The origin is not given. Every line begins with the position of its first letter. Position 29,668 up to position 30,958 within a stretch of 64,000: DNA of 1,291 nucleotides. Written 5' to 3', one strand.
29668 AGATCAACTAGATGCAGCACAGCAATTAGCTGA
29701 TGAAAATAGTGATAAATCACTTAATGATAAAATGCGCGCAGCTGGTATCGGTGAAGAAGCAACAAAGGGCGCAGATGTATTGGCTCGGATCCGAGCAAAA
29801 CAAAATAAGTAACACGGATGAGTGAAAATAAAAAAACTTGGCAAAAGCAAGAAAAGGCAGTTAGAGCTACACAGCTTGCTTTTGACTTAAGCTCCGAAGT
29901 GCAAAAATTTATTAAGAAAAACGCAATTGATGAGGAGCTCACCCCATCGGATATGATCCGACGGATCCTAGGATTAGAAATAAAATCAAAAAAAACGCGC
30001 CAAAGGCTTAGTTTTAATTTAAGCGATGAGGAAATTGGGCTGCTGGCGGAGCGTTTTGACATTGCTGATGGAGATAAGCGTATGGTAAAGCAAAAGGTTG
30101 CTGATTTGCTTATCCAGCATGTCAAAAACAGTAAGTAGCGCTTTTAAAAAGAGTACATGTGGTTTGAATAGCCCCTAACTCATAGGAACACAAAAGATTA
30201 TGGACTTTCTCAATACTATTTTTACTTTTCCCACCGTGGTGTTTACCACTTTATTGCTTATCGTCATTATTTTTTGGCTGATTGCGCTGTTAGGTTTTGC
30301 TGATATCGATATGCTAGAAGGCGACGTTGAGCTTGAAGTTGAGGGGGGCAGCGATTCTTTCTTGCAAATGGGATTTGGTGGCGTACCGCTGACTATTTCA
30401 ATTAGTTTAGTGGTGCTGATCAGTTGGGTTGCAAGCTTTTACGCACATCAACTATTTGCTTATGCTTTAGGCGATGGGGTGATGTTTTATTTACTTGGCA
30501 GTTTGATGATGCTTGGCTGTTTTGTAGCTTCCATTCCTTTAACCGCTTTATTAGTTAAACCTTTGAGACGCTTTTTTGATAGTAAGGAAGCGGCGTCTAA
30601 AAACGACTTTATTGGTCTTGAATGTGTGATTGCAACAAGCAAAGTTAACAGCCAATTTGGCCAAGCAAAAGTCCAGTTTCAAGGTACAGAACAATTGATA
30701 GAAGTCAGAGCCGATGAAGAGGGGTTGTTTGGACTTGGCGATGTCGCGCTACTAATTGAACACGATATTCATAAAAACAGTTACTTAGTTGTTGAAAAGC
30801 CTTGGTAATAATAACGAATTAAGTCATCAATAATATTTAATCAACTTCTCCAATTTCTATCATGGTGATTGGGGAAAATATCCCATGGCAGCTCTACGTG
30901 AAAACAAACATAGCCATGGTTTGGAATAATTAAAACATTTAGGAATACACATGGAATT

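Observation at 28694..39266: Six-gene co-oriented cluster: YjfI-like, PspA/IM30, small protein, NfeD-like, flotillin, giant AAA+ protein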

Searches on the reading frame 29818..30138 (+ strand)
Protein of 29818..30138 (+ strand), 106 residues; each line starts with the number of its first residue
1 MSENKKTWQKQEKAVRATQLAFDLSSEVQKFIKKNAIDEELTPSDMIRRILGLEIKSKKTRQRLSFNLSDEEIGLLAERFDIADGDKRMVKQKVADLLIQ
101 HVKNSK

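Call 3: search_protein_families(library=pfam, proteins=[window:29818-30138:+], max_evalue=0.01)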
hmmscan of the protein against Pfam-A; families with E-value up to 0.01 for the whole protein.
window:29818-30138:+ (106 aa): 0 families

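Call 5: search_protein_families(library=ncbifam, proteins=[window:29818-30138:+], max_evalue=0.01)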
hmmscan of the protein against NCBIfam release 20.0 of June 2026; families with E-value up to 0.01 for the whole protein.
window:29818-30138:+ (106 aa): 0 families

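Call 6: search_protein_families(library=padloc, proteins=[window:29818-30138:+], max_evalue=0.01)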
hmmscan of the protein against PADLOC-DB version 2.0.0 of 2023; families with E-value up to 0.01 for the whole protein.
window:29818-30138:+ (106 aa): 0 families

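Call 22: search_protein_families(library=pfam, proteins=[window:29818-30138:+], max_evalue=10)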
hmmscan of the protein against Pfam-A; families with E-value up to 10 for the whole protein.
window:29818-30138:+ (106 aa): 3 families
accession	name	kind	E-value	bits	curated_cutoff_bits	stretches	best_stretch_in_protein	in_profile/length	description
PF04838.17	Baculo_LEF5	-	0.013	16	25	1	10-68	69-127/156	Baculoviridae late expression factor 5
PF07697.16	7TMR-HDED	-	0.036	14.5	27.6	1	5-97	22-118/224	7TM-HD extracellular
PF09070.16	PFU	-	0.045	14.4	26.2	1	51-104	59-111/113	PFU (PLAA family ubiquitin binding)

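Call 39: find_homologous_proteins(query=window:29818-30138:+, max_evalue=0.001)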
Query window:29818-30138:+ (106 aa): 165 proteins with E <= 0.001 among 170 candidates; the best 120 are listed.
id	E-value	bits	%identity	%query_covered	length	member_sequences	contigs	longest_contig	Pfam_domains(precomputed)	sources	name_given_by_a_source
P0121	1.7e-58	213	100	100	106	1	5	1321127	-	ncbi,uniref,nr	ncbi:hypothetical protein [Pseudoalteromonas luteoviolacea]|uniref:Uncharacterized protein n=1 Tax=P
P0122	9.3e-57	207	97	100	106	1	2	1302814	-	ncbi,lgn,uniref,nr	ncbi:hypothetical protein N473_02705 [Pseudoalteromonas luteoviolacea CPMOR-1]|uniref:Uncharacterize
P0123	9.9e-55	201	94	100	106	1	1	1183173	-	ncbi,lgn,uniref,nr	ncbi:hypothetical protein [Pseudoalteromonas umbrosa]|uniref:hypothetical protein n=1 Tax=Pseudoalte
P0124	1.3e-52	194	92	100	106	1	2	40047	-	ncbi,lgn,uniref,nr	ncbi:hypothetical protein [Pseudoalteromonas luteoviolacea]|uniref:Uncharacterized protein n=1 Tax=P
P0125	1.8e-52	193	92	100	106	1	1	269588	-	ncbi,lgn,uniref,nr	ncbi:hypothetical protein L1077_07610 [Pseudoalteromonas luteoviolacea]|uniref:hypothetical protein 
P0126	3.8e-51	189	89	99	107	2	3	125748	-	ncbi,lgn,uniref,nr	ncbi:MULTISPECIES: hypothetical protein [Pseudoalteromonas]|uniref:Ribbon-helix-helix protein, copG 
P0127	1.3e-49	184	86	100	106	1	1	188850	-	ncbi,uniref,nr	ncbi:hypothetical protein L1286_12695 [Pseudoalteromonas sp. SMS1]|uniref:hypothetical protein n=1 T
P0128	1.7e-49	184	86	100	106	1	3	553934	-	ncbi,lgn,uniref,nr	ncbi:hypothetical protein A7985_11190 [Pseudoalteromonas luteoviolacea]|uniref:Uncharacterized prote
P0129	1.1e-48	181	85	100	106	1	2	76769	-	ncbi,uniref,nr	ncbi:hypothetical protein [Pseudoalteromonas luteoviolacea]|uniref:Uncharacterized protein n=1 Tax=P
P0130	2.8e-47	177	85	100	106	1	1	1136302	-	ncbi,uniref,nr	ncbi:hypothetical protein [Pseudoalteromonas luteoviolacea]|uniref:hypothetical protein n=1 Tax=Pseu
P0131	4.8e-47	176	85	99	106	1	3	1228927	-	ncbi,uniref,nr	ncbi:hypothetical protein N474_19540 [Pseudoalteromonas luteoviolacea CPMOR-2]|uniref:Uncharacterize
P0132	6.4e-42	160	77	97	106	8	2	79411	-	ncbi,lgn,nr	ncbi:hypothetical protein AN214_02720 [Pseudoalteromonas sp. P1-9]|nr:hypothetical protein AN214_027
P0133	2.4e-40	155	74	100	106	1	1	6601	-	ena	-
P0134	2.4e-40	155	74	100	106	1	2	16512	-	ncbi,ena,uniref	ncbi:hypothetical protein [Pseudoalteromonas sp.]|uniref:hypothetical protein n=1 Tax=Pseudoalteromo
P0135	4.1e-40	154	80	93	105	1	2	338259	-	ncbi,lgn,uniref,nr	ncbi:hypothetical protein PSECIP111951_02773 [Pseudoalteromonas holothuriae]|uniref:Uncharacterized 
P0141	1.9e-39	152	73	100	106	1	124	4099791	-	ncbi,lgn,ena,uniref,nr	ncbi:conserved hypothetical protein [Pseudoalteromonas sp. 3J6]|uniref:Ribbon-helix-helix protein Co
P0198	2.5e-36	142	66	100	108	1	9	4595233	-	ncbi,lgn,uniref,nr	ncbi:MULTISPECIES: hypothetical protein [Pseudoalteromonas]|uniref:Uncharacterized protein n=2 Tax=P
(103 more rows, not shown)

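Call 46: predict_structure(alignment_id=A1)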
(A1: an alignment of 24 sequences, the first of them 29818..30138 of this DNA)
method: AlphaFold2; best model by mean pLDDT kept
length: 106 residues; sequences in the alignment: 24
mean_pLDDT: 67.2   pTM: 0.56
mean pLDDT of the five models: 67.2, 66.1, 63.4, 62.6, 60.8
residues with pLDDT >= 90: 0; 70-90: 64; 50-70: 21; < 50: 21
segments of 3 or more residues with pLDDT < 50: 1-21
pLDDT, mean of each block of 10 residues (from residue 1): 43 37 65 81 79 68 62 81 75 79 72
secondary structure, 60 per line:
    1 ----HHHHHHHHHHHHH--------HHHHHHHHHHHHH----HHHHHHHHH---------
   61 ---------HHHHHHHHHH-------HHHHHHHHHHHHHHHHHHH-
elements in order: H5-17 H26-38 H43-51 H70-79 H87-105
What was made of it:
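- The AF2 model shows only helices, with no called beta-ribbon (call 46).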

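Call 48: fold_search(model_id=the predicted structure, library=pdb)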
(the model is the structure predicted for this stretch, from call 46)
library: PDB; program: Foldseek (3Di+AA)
matches with E <= 10: 97; with E <= 0.001: 0
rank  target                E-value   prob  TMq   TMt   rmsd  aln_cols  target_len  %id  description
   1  4hv0_D                3.2e-01  0.84  0.41  0.43   5.3        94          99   20  Structure and Function of AvtR, a Novel Transcriptional Regulator from a Hyperthermophilic Archaeal Lipothrixvirus (released 2012-11-21)
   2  3clc_B                3.6e-01  0.33  0.24  0.30   8.3        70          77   21  Crystal Structure of the Restriction-Modification Controller Protein C.Esp1396I Tetramer in Complex with its Natural 3 (released 2008-07-29)
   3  3vk0_B                4.6e-01  0.35  0.24  0.28   8.1        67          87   15  Crystal Structure of hypothetical transcription factor NHTF from Neisseria (released 2012-03-14)
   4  3fya_A                4.9e-01  0.21  0.23  0.30   7.8        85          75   19  Crystal Structure of an R35A mutant of the Restriction-Modification Controller Protein C.Esp1396I (released 2009-08-25)
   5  6jpi_B                5.2e-01  0.30  0.27  0.29   8.0        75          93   11  Crystal structure of PA4674 in complex with its operator DNA (28bp) from Pseudomonas aeruginosa (released 2020-04-01)
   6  4i6u_B                5.5e-01  0.23  0.22  0.29   7.8        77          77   21  Crystal Structure of a Y37F mutant of the Restriction-Modification Controller Protein C.Esp1396I (released 2013-11-13)
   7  2b5a_B                7.3e-01  0.25  0.25  0.33   8.0        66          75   15  C.BclI, Control Element of the BclI Restriction-Modification System (released 2006-01-03)
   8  7csy_B                8.3e-01  0.20  0.26  0.28  10.6        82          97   12  Pseudomonas aeruginosa antitoxin HigA with higBA promoter (released 2021-01-13)
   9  4hv0_B                9.3e-01  0.54  0.40  0.45   6.7        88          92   20  Structure and Function of AvtR, a Novel Transcriptional Regulator from a Hyperthermophilic Archaeal Lipothrixvirus (released 2012-11-21)
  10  4hv0_A                9.3e-01  0.47  0.39  0.44   7.5        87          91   21  Structure and Function of AvtR, a Novel Transcriptional Regulator from a Hyperthermophilic Archaeal Lipothrixvirus (released 2012-11-21)
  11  2b5a_A                9.3e-01  0.20  0.25  0.32   8.3        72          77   14  C.BclI, Control Element of the BclI Restriction-Modification System (released 2006-01-03)
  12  3vk0_C                9.8e-01  0.16  0.25  0.29   8.5        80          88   15  Crystal Structure of hypothetical transcription factor NHTF from Neisseria (released 2012-03-14)
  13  2b5a_C                1.0e+00  0.18  0.25  0.32   8.3        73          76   14  C.BclI, Control Element of the BclI Restriction-Modification System (released 2006-01-03)
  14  6jpi_C                1.0e+00  0.18  0.26  0.30  10.4        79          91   13  Crystal structure of PA4674 in complex with its operator DNA (28bp) from Pseudomonas aeruginosa (released 2020-04-01)
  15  4fbi_C                1.1e+00  0.16  0.23  0.30   8.3        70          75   20  Crystal Structure of an R46A mutant of the Restriction-Modification Controller Protein C.Esp1396I (Trigonal Form) (released 2013-04-10)
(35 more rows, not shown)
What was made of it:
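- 29818..30138 (+): O3: 106-aa probable tandem ribbon-helix-helix DNA-binding regulator, the putative autorepressor. Best Foldseek matches to the AF2 model (pLDDT 67) include the single-chain two-RHH proteins AvtR and single-chain Arc, at non-significant E-values (calls 46, 48).
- On Ribbon-helix-helix (CopG/Arc/MetJ) transcription factors: Foldseek's top hit is AvtR (probability 0.84, E = 0.32) (call 48).
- The best structural matches include the single-chain two-RHH proteins AvtR and single-chain Arc (call 48).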

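Call 71: find_encoding_contigs(protein=P0198, flank=8000, max_places=1)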
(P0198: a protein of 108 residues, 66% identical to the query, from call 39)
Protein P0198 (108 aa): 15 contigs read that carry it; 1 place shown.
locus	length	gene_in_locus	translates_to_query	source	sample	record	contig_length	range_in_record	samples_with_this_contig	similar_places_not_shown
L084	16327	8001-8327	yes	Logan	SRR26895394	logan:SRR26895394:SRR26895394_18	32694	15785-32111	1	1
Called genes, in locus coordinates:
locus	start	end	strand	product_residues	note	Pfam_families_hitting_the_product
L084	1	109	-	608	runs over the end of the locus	-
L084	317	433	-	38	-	-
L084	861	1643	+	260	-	PF07070:Spo0M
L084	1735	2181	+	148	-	-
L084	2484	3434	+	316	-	-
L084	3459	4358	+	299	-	PF03994:DUF350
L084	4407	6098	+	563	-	PF01564:Spermine_synth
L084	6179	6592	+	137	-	PF09938:DUF2170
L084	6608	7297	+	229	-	PF04012:PspA_IM30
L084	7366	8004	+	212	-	PF13785:DUF4178 (weak)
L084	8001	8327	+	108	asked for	-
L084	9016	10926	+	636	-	PF01266:DAO, PF01593:Amino_oxidase, PF13450:NAD_binding_8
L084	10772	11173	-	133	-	-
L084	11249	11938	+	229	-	PF11769:DUF3313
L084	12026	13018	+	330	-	PF25917:BSH_RND, PF25973:BSH_CzcB, PF25885:HH_EMRA (weak), PF25876:HH_MFP_RND (faint), PF25954:Beta-barrel_RND_2 (weak), PF25989:YknX_C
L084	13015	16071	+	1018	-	PF00873:ACR_tran, PF03176:MMPL, PF02355:SecD_SecF_C (weak)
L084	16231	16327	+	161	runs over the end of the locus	PF11454:DUF3016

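Call 72: find_encoding_contigs(protein=P0141, flank=8000, max_places=1)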
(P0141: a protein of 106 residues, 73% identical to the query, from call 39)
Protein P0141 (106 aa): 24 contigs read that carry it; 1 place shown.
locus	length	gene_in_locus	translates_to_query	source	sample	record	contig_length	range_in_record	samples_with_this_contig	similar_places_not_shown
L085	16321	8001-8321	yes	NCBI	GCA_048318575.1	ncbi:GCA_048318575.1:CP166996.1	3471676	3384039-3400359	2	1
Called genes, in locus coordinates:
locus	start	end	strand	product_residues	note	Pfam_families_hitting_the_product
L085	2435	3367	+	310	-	-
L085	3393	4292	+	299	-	PF03994:DUF350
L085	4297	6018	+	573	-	PF01564:Spermine_synth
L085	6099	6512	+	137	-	PF09938:DUF2170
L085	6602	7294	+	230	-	PF04012:PspA_IM30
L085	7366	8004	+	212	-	PF13785:DUF4178 (weak)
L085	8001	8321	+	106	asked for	-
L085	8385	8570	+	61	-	-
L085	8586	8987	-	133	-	-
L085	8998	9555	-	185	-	-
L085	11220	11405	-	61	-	-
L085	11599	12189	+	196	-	PF06080:DUF938, PF13649:Methyltransf_25 (weak)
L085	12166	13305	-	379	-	PF04339:FemAB_like, PF13480:Acetyltransf_6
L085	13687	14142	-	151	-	PF13404:HTH_AsnC-type, PF13412:HTH_24, PF01037:AsnC_trans_reg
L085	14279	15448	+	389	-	PF08933:PrnB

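Call 99: search_solved_structures(query=A8, max_evalue=10)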
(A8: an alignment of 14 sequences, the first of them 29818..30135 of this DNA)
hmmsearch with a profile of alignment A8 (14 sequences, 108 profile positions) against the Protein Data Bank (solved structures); distinct sequences matched with E-value up to 10: 17.
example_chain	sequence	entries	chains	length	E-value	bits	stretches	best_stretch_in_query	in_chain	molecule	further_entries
4yxx_A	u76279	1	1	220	0.037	17.5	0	12-35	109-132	dTor_6x35L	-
5fvk_A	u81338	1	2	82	0.16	15.4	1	45-103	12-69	VACUOLAR PROTEIN SORTING-ASSOCIATED PROTEIN 4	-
2v6x_A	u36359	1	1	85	0.16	15.4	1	45-103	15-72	VACUOLAR PROTEIN SORTING-ASSOCIATED PROTEIN 4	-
5fvl_A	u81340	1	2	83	0.16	15.4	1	45-103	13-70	VACUOLAR PROTEIN SORTING-ASSOCIATED PROTEIN 4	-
4niq_A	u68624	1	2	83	0.16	15.4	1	45-103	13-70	Vacuolar protein sorting-associated protein 4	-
6vj6_A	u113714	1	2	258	0.54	13.7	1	17-86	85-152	Peptidylprolyl isomerase (PrsA)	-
9ck2_F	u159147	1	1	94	0.6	13.6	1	65-104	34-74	Transcription factor PU.1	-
8e3k_F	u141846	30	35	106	0.75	13.3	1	65-104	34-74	Transcription factor PU.1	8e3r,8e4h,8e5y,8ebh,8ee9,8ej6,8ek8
5w3g_A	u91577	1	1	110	0.81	13.2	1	65-104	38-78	Transcription factor PU.1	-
9d2x_F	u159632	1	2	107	0.86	13.1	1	61-104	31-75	SpiD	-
9bl8_A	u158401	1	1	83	0.89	13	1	46-103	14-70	Vacuolar protein sorting-associated protein 4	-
3f6v_A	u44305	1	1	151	0.94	13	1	29-81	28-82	Possible transcriptional regulator, ArsR family protein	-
8sp1_F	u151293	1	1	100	0.97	12.9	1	65-104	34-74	Transcription factor PU.1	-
8smh_F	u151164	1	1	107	1.1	12.7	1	65-104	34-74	Transcription factor PU.1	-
9cpb_3H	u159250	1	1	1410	2.1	11.9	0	59-85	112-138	EF-hand calcium binding domain 6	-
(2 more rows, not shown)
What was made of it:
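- The profile of ORF3 homologues gives a non-significant match to the Vps4 MIT domain (E = 0.16, call 99).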

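Call 100: search_protein_families(library=pfam, alignment_id=A8, max_evalue=0.1)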
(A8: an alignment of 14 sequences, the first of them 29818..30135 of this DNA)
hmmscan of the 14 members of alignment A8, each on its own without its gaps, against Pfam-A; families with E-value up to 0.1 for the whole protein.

A. member 1, window:29818-30135:+ (106 aa): 3 families
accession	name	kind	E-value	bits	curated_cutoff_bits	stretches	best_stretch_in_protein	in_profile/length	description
PF04838.17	Baculo_LEF5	-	0.013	16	25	1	10-68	69-127/156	Baculoviridae late expression factor 5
PF07697.16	7TMR-HDED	-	0.036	14.5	27.6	1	5-97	22-118/224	7TM-HD extracellular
PF09070.16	PFU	-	0.045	14.4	26.2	0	51-104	59-111/113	PFU (PLAA family ubiquitin binding)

B. families by the number of members that match (of 14 scanned): 18 families
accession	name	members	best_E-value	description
PF25760.1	Phage_RB18_ORF43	7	0.0069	Phage RB18 ORF43.1 protein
PF19960.5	EAD7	3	0.0015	Effector-associated domain 7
PF07697.16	7TMR-HDED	3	0.017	7TM-HD extracellular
PF09070.16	PFU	3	0.04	PFU (PLAA family ubiquitin binding)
PF01402.27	RHH_1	2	0.00076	Ribbon-helix-helix protein, copG family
PF14478.12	DUF4430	2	0.0027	Domain of unknown function (DUF4430)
PF02881.24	SRP54_N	2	0.0061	SRP54-type protein, helical bundle domain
PF04838.17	Baculo_LEF5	2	0.013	Baculoviridae late expression factor 5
PF21983.2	NikA-like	1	0.0051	Mobilization protein NikA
PF23807.1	RHH_10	1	0.0056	Ribbon-helix-helix protein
PF14328.11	DUF4385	1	0.0099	Domain of unknown function (DUF4385)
PF07499.19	RuvA_C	1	0.017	RuvA, C-terminal domain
PF17405.8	Nrap_D4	1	0.019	Nrap protein nucleotidyltransferase domain 4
PF17476.7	Binary_toxB_3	1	0.019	Clostridial binary toxin B/anthrax toxin PA domain 3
PF18038.7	FERM_N_2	1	0.034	FERM N-terminal domain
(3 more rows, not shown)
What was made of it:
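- Five RHH-type sub-threshold hits occur among 14 homologues (call 100).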

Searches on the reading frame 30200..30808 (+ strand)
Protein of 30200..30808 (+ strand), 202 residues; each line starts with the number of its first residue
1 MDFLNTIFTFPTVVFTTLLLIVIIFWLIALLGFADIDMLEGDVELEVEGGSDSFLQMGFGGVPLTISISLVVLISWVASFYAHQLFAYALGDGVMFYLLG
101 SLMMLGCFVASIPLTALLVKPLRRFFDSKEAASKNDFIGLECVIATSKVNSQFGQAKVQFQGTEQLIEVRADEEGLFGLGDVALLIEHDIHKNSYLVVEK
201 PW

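Call 3: search_protein_families(library=pfam, proteins=[window:30200-30808:+], max_evalue=0.01)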
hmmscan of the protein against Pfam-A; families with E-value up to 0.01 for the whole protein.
window:30200-30808:+ (202 aa): 0 families

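Call 5: search_protein_families(library=ncbifam, proteins=[window:30200-30808:+], max_evalue=0.01)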
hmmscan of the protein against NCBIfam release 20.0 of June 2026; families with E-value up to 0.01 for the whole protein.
window:30200-30808:+ (202 aa): 0 families

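Call 6: search_protein_families(library=padloc, proteins=[window:30200-30808:+], max_evalue=0.01)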
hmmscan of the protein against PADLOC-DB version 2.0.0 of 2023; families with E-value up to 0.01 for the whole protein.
window:30200-30808:+ (202 aa): 0 families

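Call 22: search_protein_families(library=pfam, proteins=[window:30200-30808:+], max_evalue=10)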
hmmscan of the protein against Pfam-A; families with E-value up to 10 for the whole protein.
window:30200-30808:+ (202 aa): 0 families

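Call 29: search_solved_structures(query=window:30200-30808:+, max_evalue=10)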
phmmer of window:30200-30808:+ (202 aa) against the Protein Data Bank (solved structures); distinct sequences matched with E-value up to 10: 6.
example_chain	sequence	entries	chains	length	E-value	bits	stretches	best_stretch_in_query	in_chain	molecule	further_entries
9jjh_A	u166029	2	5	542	0.25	14.5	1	33-119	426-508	Capsid protein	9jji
9jjg_A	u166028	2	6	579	0.25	14.4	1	33-119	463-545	Genome polyprotein | Capsid protein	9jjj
4x1w_A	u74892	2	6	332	1.3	12.2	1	33-119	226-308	VP1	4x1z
8cz5_A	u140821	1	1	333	1.3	12.1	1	33-119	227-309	N11 P domain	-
4x1x_A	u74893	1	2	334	1.3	12.1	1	33-119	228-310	VP1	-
7tai_B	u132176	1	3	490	2.4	11.3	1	51-128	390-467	Metalloreductase STEAP2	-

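Call 63: search_protein_families(library=pfam, alignment_id=A4, max_evalue=0.01)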
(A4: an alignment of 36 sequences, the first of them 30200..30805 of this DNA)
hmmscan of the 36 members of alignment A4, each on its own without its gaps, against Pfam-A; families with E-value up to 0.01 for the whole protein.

A. member 1, window:30200-30805:+ (202 aa): 0 families

B. families by the number of members that match (of 36 scanned): 3 families
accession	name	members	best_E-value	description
PF07264.17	EI24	1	0.00039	Sulfate transporter CysZ/Etoposide-induced protein 2.4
PF05354.17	Phage_attach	1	0.0079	Phage Head-Tail Attachment protein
PF21001.2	YqiJ_N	1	0.0094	Inner membrane protein YqiJ, N-terminal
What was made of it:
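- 30200..30808 (+): O4: YqiJ/YuaF-type 'short NfeD' inner-membrane protein, with three transmembrane segments and a soluble C-terminal domain. No Pfam hit (calls 3, 22, 63).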
